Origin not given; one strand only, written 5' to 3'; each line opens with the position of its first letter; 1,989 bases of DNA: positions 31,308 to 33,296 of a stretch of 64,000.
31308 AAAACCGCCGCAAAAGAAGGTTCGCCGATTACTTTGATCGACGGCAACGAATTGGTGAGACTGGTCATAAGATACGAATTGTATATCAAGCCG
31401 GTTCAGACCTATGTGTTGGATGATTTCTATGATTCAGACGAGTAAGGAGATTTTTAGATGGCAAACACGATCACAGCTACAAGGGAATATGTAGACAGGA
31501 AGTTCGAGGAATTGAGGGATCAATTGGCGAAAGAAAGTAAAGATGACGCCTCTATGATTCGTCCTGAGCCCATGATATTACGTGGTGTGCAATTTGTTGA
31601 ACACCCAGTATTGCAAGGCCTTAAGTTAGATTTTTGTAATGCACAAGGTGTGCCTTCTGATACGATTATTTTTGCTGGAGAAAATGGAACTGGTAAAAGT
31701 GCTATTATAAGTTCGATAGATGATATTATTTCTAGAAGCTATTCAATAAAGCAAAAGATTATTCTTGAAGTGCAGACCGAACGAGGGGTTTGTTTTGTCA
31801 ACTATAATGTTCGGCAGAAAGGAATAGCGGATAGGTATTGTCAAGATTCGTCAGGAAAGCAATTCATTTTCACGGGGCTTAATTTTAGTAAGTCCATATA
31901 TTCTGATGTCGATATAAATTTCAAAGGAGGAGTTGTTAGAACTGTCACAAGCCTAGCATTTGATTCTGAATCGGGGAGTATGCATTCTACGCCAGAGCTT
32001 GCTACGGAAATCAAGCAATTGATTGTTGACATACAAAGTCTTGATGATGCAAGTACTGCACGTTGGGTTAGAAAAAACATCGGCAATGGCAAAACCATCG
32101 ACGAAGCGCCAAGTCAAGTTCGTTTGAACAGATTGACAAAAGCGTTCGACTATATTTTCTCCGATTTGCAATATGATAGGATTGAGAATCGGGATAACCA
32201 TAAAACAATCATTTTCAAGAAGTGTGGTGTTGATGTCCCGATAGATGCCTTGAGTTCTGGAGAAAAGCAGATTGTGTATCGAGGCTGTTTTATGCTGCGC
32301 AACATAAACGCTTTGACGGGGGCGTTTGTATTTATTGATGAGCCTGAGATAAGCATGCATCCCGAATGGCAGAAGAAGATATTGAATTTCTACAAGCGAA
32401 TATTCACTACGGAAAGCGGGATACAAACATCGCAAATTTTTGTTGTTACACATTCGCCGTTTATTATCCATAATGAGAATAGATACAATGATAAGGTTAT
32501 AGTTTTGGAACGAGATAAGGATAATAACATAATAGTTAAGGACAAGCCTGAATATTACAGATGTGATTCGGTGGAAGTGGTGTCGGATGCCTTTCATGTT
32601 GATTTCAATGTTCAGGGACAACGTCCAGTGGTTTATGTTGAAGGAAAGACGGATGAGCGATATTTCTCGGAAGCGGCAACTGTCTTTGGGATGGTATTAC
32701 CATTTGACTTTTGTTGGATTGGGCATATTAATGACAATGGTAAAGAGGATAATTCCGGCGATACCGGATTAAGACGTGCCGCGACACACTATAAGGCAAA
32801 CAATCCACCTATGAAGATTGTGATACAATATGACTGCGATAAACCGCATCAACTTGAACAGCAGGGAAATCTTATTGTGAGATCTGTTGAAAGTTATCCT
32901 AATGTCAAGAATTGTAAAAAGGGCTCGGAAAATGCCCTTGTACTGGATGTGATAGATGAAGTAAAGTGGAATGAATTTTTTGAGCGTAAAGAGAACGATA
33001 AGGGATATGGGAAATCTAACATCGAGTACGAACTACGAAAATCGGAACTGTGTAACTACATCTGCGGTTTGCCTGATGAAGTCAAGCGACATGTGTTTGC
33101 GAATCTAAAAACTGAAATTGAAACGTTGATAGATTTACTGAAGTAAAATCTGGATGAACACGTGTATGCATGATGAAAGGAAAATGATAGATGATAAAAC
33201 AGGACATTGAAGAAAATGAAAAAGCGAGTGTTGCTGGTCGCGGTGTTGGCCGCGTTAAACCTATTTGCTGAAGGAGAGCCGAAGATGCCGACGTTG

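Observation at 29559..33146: Three-gene operon RhuM/PLD-like, Mrr-like nuclease, ABC-ATPase::TOPRIM: candidate composite or undescribed defence module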

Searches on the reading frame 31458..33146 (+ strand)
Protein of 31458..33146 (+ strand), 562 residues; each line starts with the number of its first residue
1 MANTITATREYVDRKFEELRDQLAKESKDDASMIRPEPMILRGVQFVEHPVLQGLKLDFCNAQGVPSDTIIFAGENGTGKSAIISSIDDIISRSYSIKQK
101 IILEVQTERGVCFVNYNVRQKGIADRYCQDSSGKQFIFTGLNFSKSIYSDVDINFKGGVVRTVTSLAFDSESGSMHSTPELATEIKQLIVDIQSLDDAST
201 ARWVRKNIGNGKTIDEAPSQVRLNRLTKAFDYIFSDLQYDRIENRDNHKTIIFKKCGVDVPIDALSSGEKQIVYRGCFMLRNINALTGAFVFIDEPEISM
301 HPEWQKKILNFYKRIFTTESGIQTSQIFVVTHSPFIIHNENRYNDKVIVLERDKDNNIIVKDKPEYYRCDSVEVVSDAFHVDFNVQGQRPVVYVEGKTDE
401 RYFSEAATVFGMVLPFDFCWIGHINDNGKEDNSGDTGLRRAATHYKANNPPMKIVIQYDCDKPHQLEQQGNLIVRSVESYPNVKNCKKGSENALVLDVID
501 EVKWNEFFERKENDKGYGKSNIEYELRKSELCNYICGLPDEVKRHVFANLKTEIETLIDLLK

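Call 3: search_protein_families(library=pfam, proteins=[window:31458-33146:+], max_evalue=0.01)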
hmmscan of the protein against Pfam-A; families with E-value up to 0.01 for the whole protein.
window:31458-33146:+ (562 aa): 2 families
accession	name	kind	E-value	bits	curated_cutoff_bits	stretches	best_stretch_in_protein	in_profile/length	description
PF13175.12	AAA_15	-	7.4e-17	62.4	32.1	1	178-337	239-374/374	AAA ATPase domain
PF13304.12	AAA_21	-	9.7e-16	59.1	27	1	235-337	220-303/304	AAA domain, putative AbiEii toxin, Type IV TA system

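Call 4: search_protein_families(library=padloc, proteins=[window:31458-33146:+], max_evalue=0.01)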
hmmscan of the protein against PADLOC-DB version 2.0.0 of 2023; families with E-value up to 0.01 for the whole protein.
window:31458-33146:+ (562 aa): 118 families (the best 25 are shown)
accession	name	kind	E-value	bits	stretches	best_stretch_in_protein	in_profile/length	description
PDLC00289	PtuA1|PtuA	-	1.3e-35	121.3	1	39-370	1-323/404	AAA ATPase domain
PDLC00265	PtuA1|PtuA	-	1.5e-24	85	2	248-363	288-398/479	AAA ATPase domain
PDLC02981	AriAB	-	1.5e-22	78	2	224-402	267-444/694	-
PDLC04164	AriA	-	2.6e-21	74.3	1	216-351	124-248/253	-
PDLC00305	PtuA1|PtuA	-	6e-21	73.2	1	71-364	27-313/392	AAA ATPase domain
PDLC00273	PtuA1|PtuA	-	6.2e-20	69.5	1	197-360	146-291/375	AAA ATPase domain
PDLC02979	AriA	-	1.2e-19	69.4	2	180-337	240-373/373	-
PDLC00271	PtuA1|PtuA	-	1.8e-19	68.6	1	209-382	191-361/421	AAA ATPase domain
PDLC00274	PtuA1|PtuA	-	3.9e-19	67.3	1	223-362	242-372/438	AAA ATPase domain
PDLC00285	PtuA1|PtuA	-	8.2e-19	66.1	1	259-357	257-350/432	AAA ATPase domain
PDLC02980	AriA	-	9.9e-19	66.4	1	72-337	4-303/304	-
PDLC02913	ATPase_I-A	-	7.1e-18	63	2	178-382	244-449/508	-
PDLC00283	PtuA1|PtuA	-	3.7e-17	60.6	1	250-354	262-361/448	AAA ATPase domain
PDLC00299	PtuA1|PtuA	-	9.4e-17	59.2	2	210-377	291-460/535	AAA ATPase domain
PDLC00266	PtuA1|PtuA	-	9.6e-17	59.4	1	250-354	297-397/483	AAA ATPase domain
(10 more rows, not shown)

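Call 5: search_protein_families(library=ncbifam, proteins=[window:31458-33146:+], max_evalue=0.01)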
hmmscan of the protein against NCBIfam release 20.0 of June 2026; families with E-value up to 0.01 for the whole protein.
window:31458-33146:+ (562 aa): 8 families
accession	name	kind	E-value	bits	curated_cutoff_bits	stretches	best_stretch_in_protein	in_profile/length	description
TIGR04435.1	restrict_AAA_1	hypoth_equivalog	3.2e-15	55.9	300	1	249-366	380-497/568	restriction system-associated AAA family ATPase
NF041760.1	PtuA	equivalog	1.7e-13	50.4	500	1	234-365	314-445/524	retron Ec78 anti-phage system effector ATPase PtuA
NF038234.1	retron_eff_Eco8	equivalog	1.4e-07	30.5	250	1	289-405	274-393/679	retron Eco8 family effector endonuclease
NF010068.0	PRK13548.1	equivalog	5.6e-05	22.4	261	1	263-385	136-246/261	heme ABC transporter ATP-binding protein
NF047739.1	antiphage_MADS3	equivalog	0.00012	21.4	420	1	288-358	337-398/427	methylation-associated defense system AAA family ATPase MAD3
TIGR04521.1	ECF_ATPase_2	equivalog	0.00099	18.3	330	0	282-364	157-229/279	energy-coupling factor transporter ATPase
NF010166.0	PRK13646.1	equivalog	0.0022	17.4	458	0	282-371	158-237/286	energy-coupling factor transporter ATPase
NF010170.0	PRK13651.1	equivalog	0.0061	15.5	432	0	279-366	175-250/308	cobalt transporter ATP-binding subunit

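Call 11: find_homologous_proteins(query=window:31458-33143:+, max_evalue=0.00001)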
Query window:31458-33143:+ (562 aa): 2023 proteins with E <= 0.00001 among 8000 candidates; the best 120 are listed.
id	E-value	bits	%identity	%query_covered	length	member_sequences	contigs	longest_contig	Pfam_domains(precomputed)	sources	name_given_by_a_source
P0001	0.0e+0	1285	100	100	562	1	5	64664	PF13175.13,PF13304.13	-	-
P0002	0.0e+0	1085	84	100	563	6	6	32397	PF13175.13,PF13304.13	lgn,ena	-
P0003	0.0e+0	1046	81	100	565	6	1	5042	PF13175.13,PF13304.13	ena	-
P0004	8.2e-271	917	71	100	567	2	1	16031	PF13175.13,PF13304.13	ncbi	-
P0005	3.0e-267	905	70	100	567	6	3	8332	PF13175.13,PF13304.13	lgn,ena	-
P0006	2.7e-266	902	72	100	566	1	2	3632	PF13175.13,PF13304.13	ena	-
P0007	3.5e-266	902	70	100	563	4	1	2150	PF13175.13,PF13304.13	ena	-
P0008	4.7e-251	852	67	100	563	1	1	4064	PF13175.13,PF13304.13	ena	-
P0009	2.5e-248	843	65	100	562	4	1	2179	PF13175.13,PF13304.13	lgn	-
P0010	4.1e-247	839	65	100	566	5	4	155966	PF13175.13,PF13304.13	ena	-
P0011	1.7e-245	834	64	100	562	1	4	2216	PF13175.13,PF13476.13,PF13304.13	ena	-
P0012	3.2e-242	823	63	99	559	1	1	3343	PF13175.13,PF13304.13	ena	-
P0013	2.2e-238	810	64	99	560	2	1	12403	PF13175.13,PF13304.13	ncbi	-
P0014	1.6e-174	599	51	99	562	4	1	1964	PF13175.13,PF13476.13,PF13304.13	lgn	-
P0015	7.8e-172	591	50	99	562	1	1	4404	PF13175.13,PF13476.13,PF13304.13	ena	-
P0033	5.5e-149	515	49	93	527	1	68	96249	PF13175.13,PF13304.13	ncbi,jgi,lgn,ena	-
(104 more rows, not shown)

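Call 13: find_encoding_contigs(protein=P0002, flank=8000, max_places=6)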
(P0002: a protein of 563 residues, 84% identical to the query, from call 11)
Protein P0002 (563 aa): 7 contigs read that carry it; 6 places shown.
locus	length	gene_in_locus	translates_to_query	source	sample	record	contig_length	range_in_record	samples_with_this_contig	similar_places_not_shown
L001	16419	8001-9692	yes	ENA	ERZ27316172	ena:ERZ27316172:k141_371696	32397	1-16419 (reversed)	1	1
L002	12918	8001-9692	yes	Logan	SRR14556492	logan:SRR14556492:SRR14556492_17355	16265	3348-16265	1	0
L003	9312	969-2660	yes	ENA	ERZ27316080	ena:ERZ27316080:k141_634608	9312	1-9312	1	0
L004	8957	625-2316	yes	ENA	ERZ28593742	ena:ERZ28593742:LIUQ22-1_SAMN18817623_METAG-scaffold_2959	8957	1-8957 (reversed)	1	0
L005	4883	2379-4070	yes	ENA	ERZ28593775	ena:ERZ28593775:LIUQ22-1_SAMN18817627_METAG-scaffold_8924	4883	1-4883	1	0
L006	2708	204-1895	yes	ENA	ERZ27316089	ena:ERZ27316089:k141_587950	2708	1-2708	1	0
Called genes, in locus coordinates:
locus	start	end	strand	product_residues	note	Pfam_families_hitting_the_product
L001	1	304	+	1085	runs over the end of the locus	PF07470:Glyco_hydro_88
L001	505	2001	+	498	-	PF02661:Fic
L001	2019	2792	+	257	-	PF05345:He_PIG, PF16499:Melibiase_2 (weak), PF17801:Melibiase_C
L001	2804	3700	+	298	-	PF01261:AP_endonuc_2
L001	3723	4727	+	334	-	PF00149:Metallophos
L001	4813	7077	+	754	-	-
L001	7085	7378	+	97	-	PF06250:YhcG_C (weak)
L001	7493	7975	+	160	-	-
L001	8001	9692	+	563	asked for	PF13175:AAA_15, PF13304:AAA_21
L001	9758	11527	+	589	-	PF01555:N6_N4_Mtase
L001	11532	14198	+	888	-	PF04851:ResIII, PF00270:DEAD (weak)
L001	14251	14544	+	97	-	-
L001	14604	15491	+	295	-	PF28530:DUF8426, PF01939:NucS_C (weak)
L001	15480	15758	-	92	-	-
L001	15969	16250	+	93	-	PF07866:DUF1653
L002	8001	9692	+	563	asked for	PF13175:AAA_15, PF13304:AAA_21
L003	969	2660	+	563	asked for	PF13175:AAA_15, PF13304:AAA_21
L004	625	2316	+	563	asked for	PF13175:AAA_15, PF13304:AAA_21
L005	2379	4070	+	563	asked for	PF13175:AAA_15, PF13304:AAA_21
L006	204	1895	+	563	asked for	PF13175:AAA_15, PF13304:AAA_21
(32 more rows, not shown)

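Call 14: find_encoding_contigs(protein=P0004, flank=8000, max_places=4)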
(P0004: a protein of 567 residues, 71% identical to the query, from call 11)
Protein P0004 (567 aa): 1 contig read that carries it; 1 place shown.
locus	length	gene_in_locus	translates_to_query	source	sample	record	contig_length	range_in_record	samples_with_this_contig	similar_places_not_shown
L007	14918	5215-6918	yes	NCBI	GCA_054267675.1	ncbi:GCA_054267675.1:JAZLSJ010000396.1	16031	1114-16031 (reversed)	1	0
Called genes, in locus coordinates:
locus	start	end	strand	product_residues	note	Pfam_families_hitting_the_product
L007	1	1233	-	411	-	?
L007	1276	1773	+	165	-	-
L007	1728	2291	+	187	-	PF17761:DUF1016_N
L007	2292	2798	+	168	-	-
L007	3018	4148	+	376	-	PF02661:Fic, PF21247:Fic-like_C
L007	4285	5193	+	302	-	PF14338:Mrr_N, PF04471:Mrr_cat, PF22722:NA-iREase1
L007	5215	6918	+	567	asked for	PF13175:AAA_15, PF13304:AAA_21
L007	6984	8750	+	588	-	PF01555:N6_N4_Mtase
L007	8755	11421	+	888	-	PF04851:ResIII, PF00270:DEAD (weak)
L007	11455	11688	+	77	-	-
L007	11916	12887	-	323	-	-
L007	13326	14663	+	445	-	PF13304:AAA_21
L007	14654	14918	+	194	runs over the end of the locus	PF13707:RloB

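Call 15: find_encoding_contigs(protein=P0010, flank=8000, max_places=4)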
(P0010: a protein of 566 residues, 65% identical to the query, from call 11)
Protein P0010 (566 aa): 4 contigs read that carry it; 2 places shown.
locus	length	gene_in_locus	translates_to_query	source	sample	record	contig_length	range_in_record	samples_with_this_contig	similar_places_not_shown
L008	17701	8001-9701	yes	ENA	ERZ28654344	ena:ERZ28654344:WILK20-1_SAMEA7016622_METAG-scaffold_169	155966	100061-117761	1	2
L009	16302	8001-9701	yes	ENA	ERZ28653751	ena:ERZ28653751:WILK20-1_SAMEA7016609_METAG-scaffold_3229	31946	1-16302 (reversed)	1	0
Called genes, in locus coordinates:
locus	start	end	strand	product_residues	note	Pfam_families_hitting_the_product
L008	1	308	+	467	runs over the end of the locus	PF00749:tRNA-synt_1c, PF19269:Anticodon_2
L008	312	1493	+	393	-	PF00149:Metallophos, PF12850:Metallophos_2 (weak)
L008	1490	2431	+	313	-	PF08241:Methyltransf_11 (faint), PF05175:MTS, PF13847:Methyltransf_31, PF08242:Methyltransf_12 (weak), PF13649:Methyltransf_25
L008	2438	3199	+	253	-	PF02163:Peptidase_M50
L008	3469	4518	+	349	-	PF00004:AAA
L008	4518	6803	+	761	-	PF00082:Peptidase_S8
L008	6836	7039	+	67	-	-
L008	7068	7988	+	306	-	PF14338:Mrr_N, PF04471:Mrr_cat, PF22722:NA-iREase1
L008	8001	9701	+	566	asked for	PF13175:AAA_15, PF13304:AAA_21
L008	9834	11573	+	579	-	PF01555:N6_N4_Mtase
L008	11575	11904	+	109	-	-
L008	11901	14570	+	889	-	PF04851:ResIII, PF00270:DEAD (faint)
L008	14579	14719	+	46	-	-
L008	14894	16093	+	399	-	PF01527:HTH_Tnp_1 (weak), PF13384:HTH_23 (faint), PF13518:HTH_28 (weak), PF13565:HTH_32, PF00665:rve, PF13683:rve_3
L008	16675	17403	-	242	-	-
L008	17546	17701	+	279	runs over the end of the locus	PF10543:ORF6N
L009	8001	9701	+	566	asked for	PF13175:AAA_15, PF13304:AAA_21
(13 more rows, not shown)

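Call 18: find_related_loci(query=A1, collection=genome_contigs, flank=9000)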
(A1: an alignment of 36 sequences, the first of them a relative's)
Query A1 (562 aa) in genome_contigs; peptide patterns used: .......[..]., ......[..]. (x = any residue, [..] = any of these).
600 stretches matched a pattern (row limit reached: there are more); 540 encode a relative of the query (tblastn E <= 1e-3); the best 80 are kept; 80 distinct loci.
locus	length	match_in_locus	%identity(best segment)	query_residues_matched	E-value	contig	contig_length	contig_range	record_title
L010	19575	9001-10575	47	41-561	9e-150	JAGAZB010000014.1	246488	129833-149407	MAG: Treponema sp. isolate RGIG8904 Water_deer_Omasum.Co__c193320, whole genome shotgun sequence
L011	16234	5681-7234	48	41-561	1e-147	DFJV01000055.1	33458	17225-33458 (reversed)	MAG TPA_asm: Treponema sp. UBA3662 UBA3662_contig_10780, whole genome shotgun sequence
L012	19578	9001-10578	45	41-562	2e-143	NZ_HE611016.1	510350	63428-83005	Senegalimassilia anaerobia JC110 strain type strain: JC110, whole genome shotgun sequence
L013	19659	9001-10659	45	8-561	8e-141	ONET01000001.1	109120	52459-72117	uncultured Treponema sp. isolate RUG239 genome assembly, contig: scaffold_21, whole genome shotgun sequence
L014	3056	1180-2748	43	41-560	6e-147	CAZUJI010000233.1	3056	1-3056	MAG TPA_asm: uncultured Eubacteriales bacterium isolate SRP315200_co1_706 genome assembly, contig: NODE_85156_length_305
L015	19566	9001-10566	46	41-559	4e-140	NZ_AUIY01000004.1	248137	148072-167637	Butyrivibrio sp. XPD2002 G587DRAFT_scaffold00003.3_C, whole genome shotgun sequence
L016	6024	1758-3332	45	41-562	4e-140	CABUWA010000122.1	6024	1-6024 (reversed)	MAG TPA_asm: uncultured Collinsella sp. isolate MGYG-HGUT-04421 genome assembly, contig: GUT_GENOME273847_122, whole gen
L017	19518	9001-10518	43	41-554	8e-127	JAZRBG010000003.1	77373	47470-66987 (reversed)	MAG: Akkermansia sp. isolate T1900045130_TC20190124.MAGScoT_cleanbin_000014 SGB_4879_k141_847700, whole genome shotgun s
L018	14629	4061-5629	43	33-557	9e-127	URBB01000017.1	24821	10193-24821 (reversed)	uncultured Collinsella sp. isolate UMGS819 genome assembly, contig: NODE_313_length_24821_cov_6.095332, whole genome sho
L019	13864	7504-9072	42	33-557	8e-125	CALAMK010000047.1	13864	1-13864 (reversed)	MAG TPA_asm: uncultured Collinsella sp. isolate ERR912015_bin.13_CONCOCT_v1.1_MAG genome assembly, contig: ERZ857480.556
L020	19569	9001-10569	42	33-557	3e-124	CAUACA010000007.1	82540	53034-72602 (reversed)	MAG TPA_asm: uncultured Collinsella sp. isolate ERR9762710_bin.7_MetaWRAP_v1.3_MAG genome assembly, contig: ERZ18534040.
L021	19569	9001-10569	42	33-557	6e-124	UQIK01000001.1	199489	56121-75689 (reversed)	uncultured Collinsella sp. isolate UMGS314 genome assembly, contig: NODE_2_length_199489_cov_10.751617, whole genome sho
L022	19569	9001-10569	42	33-557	6e-124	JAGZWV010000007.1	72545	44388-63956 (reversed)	MAG: Collinsella sp. isolate L2_013_371G1_dasL2_013_371G1_maxbin2.maxbin.003 L2_013_371G1_scaffold_169, whole genome sho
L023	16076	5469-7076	41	19-561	6e-123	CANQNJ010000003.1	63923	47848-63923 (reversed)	MAG: uncultured Clostridia bacterium isolate Lapin-012__bin45 genome assembly, contig: Lapin-012__NODE_877_length_63923_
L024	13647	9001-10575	42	31-557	1e-124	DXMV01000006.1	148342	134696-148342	MAG TPA_asm: Collinsella sp. isolate HRGM_Genome_0508 HRGM_Genome_0508_6, whole genome shotgun sequence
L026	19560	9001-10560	46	41-561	3e-144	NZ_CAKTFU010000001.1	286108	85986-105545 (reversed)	MAG: uncultured Gemmiger sp. isolate REFINED_METABAT215_TOP10_CONTIGS_1500_ASSEMBLY_K77_MERGED__Hadza_MoBio_hadza-A-D_B_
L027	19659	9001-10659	36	39-558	5e-104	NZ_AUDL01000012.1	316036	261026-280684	Flavobacterium denitrificans DSM 15936 H600DRAFT_scaffold00007.7_C, whole genome shotgun sequence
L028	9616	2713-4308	37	39-537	9e-99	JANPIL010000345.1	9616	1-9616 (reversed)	MAG: Sphingobacteriales bacterium isolate VAR_61_metabat_79 VAR_61_k141_554844, whole genome shotgun sequence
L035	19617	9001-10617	35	39-562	4e-85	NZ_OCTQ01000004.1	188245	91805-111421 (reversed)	Miniphocaeibacter massiliensis strain Marseille-P4678, whole genome shotgun sequence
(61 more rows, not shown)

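Call 22: search_protein_families(library=pfam, proteins=[L017:5857-6453:+, L017:6456-7991:+, L017:7988-8986:+, L017:10545-11714:+, L017:12058-15147:+, L017:15144-15881:+, L010:8150-8995:+, L010:10590-11810:+, L010:11855-12832:+, L010:12838-13764:+], max_evalue=0.001)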
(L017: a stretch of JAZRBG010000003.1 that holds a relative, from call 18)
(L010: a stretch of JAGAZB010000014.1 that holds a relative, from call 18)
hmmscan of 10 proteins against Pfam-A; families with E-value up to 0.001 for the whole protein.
L017:5857-6453:+ (198 aa): 0 families

L017:6456-7991:+ (511 aa): 4 families
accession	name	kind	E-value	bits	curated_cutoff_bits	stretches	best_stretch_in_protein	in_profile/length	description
PF02384.22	N6_Mtase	-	1.7e-101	340.1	20.4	1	155-477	3-310/311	N-6 DNA Methylase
PF12161.14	HsdM_N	-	1.2e-27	97.6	24.5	1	7-142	1-135/135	HsdM N-terminal domain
PF05175.20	MTS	-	0.00034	20.7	23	1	187-287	20-112/170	Methyltransferase small domain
PF13847.12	Methyltransf_31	-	0.00079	19.6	27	0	198-281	3-82/145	Methyltransferase domain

L017:7988-8986:+ (332 aa): 1 family
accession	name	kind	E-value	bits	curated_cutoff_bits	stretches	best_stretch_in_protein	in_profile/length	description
PF13310.11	Virulence_RhuM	-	1.3e-97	326.5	33.7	1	73-303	16-247/252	Virulence protein RhuM family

L017:10545-11714:+ (389 aa): 1 family
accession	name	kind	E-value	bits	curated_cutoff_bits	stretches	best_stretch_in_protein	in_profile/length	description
PF01420.25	Methylase_S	-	5.2e-35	121.6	22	2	4-177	2-165/168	Type I restriction modification DNA specificity domain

L017:12058-15147:+ (1029 aa): 6 families
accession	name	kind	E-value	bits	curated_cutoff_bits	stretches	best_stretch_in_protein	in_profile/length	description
PF18766.7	SWI2_SNF2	-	1.9e-76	257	26.7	1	281-505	1-220/221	SWI2/SNF2 ATPase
PF04313.20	HSDR_N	-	1.1e-38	133.5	25.1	1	6-218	2-197/198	Type I restriction enzyme R protein N terminus (HSDR_N)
PF22679.2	T1R_D3-like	-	3.8e-28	99.3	27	1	544-681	2-157/158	Type I restriction enzyme subunit R domain 3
PF04851.21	ResIII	-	8.2e-22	78.3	22.5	1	278-439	4-162/164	Type III restriction enzyme, res subunit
PF11867.13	T1RH-like_C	-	1.8e-08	34.6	26.8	1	840-998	149-304/329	Type I restriction enzyme HindI endonuclease subunit-like, C-terminal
PF00270.35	DEAD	-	7.9e-06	26.1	26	1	311-439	23-160/167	DEAD/DEAH box helicase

L017:15144-15881:+ (245 aa): 2 families
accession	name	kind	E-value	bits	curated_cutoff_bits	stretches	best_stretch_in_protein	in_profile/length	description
PF01863.23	YgjP-like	-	1e-46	160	26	1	27-238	1-206/207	YgjP-like, metallopeptidase domain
PF10263.15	SprT-like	-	0.00016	21.9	25.6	1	163-210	19-73/108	SprT-like family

L010:8150-8995:+ (281 aa): 2 families
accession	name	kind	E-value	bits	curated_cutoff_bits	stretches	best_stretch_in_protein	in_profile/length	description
PF02498.22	Bro-N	-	8.1e-10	39.6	25.6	1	17-109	2-86/96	BRO family, N-terminal domain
PF06295.17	ZapG-like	-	0.00064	20.2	33.5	0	41-167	25-114/123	Z-ring associated protein G-like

L010:10590-11810:+ (406 aa): 1 family
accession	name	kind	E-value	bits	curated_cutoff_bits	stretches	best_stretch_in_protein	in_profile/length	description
PF01420.25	Methylase_S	-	7.3e-31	108.1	22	2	208-383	2-163/168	Type I restriction modification DNA specificity domain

L010:11855-12832:+ (325 aa): 0 families

L010:12838-13764:+ (308 aa): 2 families
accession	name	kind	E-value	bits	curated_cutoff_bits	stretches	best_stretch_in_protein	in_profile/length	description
PF10543.14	ORF6N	-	4e-30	104.4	27.8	1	20-115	1-86/86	ORF6N domain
PF13091.12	PLDc_2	-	0.00014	22.1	27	1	196-278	3-96/132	PLD-like domain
